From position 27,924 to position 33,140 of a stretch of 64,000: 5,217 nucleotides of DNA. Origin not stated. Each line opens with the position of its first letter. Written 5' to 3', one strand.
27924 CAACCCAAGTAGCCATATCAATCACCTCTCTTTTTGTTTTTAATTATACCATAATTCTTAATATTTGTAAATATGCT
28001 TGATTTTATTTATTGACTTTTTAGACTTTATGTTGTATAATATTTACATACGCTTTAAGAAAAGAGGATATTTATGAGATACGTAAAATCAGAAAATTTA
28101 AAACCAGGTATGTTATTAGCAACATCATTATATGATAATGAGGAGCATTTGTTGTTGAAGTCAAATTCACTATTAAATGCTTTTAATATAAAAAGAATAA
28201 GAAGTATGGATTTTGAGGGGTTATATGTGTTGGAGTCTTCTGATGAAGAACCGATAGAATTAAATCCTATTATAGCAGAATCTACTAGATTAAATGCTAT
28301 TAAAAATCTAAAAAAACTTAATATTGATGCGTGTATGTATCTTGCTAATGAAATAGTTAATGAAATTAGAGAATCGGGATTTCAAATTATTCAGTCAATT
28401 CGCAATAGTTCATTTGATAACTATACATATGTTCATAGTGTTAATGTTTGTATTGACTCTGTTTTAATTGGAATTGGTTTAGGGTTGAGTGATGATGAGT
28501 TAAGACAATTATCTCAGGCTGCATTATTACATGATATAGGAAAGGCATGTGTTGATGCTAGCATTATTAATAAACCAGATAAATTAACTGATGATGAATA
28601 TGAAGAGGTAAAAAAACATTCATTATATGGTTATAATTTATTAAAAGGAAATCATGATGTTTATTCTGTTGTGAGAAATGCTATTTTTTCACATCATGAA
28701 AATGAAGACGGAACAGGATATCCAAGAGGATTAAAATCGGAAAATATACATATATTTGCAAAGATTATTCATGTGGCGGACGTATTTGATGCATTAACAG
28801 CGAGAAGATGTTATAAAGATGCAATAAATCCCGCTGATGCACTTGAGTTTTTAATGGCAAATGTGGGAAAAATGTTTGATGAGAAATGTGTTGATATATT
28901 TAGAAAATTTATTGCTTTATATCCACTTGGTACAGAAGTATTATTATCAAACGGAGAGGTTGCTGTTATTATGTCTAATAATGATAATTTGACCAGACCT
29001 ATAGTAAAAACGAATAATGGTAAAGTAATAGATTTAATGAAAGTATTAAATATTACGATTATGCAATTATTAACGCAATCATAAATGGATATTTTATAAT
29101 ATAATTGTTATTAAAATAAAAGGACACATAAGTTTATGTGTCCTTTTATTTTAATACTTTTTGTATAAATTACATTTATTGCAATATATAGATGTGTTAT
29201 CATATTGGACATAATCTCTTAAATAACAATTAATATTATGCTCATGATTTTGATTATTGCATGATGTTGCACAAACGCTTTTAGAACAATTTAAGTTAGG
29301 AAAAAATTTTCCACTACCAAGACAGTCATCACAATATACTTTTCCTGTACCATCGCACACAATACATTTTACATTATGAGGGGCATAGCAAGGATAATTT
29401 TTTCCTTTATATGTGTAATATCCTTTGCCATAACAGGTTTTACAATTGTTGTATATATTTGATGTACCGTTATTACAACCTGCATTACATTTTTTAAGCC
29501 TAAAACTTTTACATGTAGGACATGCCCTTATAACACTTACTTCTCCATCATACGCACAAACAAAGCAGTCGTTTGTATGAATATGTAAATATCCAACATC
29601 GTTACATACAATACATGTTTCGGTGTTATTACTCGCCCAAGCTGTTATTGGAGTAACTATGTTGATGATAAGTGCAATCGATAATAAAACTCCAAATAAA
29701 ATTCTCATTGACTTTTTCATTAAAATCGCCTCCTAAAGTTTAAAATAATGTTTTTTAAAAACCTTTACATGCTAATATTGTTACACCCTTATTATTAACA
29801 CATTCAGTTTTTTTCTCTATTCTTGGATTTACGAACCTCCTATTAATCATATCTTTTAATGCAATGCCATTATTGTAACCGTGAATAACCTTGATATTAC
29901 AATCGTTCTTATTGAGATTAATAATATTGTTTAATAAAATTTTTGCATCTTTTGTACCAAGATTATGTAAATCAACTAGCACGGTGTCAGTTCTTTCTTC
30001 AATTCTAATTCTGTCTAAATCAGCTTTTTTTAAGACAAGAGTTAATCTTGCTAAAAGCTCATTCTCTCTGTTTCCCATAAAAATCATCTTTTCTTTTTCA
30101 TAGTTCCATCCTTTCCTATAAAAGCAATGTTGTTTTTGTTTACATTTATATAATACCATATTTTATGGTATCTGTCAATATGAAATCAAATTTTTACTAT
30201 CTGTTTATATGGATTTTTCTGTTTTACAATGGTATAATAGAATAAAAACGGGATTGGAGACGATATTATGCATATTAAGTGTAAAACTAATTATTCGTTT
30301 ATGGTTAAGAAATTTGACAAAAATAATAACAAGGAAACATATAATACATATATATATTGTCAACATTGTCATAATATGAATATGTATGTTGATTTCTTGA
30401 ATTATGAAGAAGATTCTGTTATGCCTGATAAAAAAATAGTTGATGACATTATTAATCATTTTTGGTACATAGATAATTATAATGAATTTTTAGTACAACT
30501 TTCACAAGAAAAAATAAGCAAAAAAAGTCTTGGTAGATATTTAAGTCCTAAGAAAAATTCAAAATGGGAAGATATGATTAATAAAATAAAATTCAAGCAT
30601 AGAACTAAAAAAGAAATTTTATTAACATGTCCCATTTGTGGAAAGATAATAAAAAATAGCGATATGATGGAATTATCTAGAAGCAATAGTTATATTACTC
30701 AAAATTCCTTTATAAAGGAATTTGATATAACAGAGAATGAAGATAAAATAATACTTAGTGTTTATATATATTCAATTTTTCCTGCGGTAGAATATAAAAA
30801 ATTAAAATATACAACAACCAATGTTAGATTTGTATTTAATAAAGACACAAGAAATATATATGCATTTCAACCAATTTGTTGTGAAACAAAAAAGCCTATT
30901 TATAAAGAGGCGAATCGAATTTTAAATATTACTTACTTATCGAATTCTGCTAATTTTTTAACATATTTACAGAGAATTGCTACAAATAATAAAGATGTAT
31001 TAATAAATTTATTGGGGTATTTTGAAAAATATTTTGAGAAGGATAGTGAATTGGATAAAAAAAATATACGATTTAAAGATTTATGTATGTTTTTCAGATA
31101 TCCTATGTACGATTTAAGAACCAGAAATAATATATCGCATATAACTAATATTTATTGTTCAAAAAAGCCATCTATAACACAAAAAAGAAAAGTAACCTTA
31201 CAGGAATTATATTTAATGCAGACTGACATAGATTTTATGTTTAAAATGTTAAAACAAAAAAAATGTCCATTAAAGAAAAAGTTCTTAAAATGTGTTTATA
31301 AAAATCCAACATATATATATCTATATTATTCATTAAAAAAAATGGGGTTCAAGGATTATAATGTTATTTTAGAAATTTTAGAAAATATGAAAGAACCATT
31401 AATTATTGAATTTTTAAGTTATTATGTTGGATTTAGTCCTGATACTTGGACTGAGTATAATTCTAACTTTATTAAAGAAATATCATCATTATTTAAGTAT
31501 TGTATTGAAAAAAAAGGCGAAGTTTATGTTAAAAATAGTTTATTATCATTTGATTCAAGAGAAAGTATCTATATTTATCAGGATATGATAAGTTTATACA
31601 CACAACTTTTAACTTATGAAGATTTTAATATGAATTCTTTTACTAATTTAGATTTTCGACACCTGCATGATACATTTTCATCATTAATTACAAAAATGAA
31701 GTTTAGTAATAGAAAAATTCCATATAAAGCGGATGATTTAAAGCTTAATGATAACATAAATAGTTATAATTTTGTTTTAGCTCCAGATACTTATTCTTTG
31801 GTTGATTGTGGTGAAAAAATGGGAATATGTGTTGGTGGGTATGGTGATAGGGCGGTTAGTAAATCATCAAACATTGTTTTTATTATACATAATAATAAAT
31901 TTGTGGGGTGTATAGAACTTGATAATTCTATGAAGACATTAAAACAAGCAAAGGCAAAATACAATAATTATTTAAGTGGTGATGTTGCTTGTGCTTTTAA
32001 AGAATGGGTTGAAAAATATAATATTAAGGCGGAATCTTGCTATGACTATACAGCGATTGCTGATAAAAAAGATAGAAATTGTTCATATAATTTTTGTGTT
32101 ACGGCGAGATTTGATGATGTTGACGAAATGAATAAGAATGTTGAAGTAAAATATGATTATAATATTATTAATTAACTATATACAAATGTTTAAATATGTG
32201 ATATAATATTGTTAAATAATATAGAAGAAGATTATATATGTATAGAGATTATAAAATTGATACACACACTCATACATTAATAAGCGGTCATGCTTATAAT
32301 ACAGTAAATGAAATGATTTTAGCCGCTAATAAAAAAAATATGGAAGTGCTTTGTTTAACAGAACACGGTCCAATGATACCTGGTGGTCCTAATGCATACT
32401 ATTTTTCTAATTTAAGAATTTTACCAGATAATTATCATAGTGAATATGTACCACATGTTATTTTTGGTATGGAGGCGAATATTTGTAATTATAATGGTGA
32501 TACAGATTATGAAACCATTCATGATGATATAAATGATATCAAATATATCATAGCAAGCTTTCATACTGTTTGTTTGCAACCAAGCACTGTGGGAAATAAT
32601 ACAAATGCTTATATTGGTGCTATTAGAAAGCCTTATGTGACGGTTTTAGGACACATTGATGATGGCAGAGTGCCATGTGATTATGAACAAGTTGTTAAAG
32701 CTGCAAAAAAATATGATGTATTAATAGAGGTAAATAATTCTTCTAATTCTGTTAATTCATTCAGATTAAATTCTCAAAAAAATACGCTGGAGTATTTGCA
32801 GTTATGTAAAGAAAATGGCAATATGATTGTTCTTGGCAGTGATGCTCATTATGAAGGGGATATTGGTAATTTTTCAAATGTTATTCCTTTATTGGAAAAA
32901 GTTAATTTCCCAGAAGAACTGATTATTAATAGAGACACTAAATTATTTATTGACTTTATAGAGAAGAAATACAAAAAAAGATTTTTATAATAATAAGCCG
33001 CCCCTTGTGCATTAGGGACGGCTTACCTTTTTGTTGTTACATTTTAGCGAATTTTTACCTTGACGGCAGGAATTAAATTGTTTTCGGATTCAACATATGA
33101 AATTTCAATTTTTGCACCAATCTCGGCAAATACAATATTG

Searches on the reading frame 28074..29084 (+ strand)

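Call 36: search_protein_families(library=pfam, proteins=[window:28074-29084:+], max_evalue=0.001)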
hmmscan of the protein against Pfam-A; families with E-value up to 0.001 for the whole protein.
window:28074-29084:+ (336 aa): 2 families
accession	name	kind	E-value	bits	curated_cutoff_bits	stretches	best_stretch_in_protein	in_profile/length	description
PF13487.12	HD_5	-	6.1e-30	104.6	27.2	1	132-270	28-168/170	HD domain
PF01966.28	HD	-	2.9e-16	60.2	22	1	119-240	2-115/116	HD domain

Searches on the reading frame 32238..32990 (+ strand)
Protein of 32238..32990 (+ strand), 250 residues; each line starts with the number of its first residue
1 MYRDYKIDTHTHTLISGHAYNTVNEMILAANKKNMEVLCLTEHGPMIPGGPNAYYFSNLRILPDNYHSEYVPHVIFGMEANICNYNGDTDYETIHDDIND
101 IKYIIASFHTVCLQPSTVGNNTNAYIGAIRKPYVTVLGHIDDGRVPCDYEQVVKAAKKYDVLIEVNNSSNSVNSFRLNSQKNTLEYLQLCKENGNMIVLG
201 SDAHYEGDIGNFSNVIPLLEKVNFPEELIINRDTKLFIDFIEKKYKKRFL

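Call 37: search_protein_families(library=pfam, proteins=[window:32238-32990:+], max_evalue=0.001)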
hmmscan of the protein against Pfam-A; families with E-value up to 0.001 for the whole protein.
window:32238-32990:+ (250 aa): 1 family
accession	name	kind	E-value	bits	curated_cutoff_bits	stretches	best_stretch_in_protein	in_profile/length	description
PF02811.25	PHP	-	1.6e-12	48.5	26.4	1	8-163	1-152/164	PHP domain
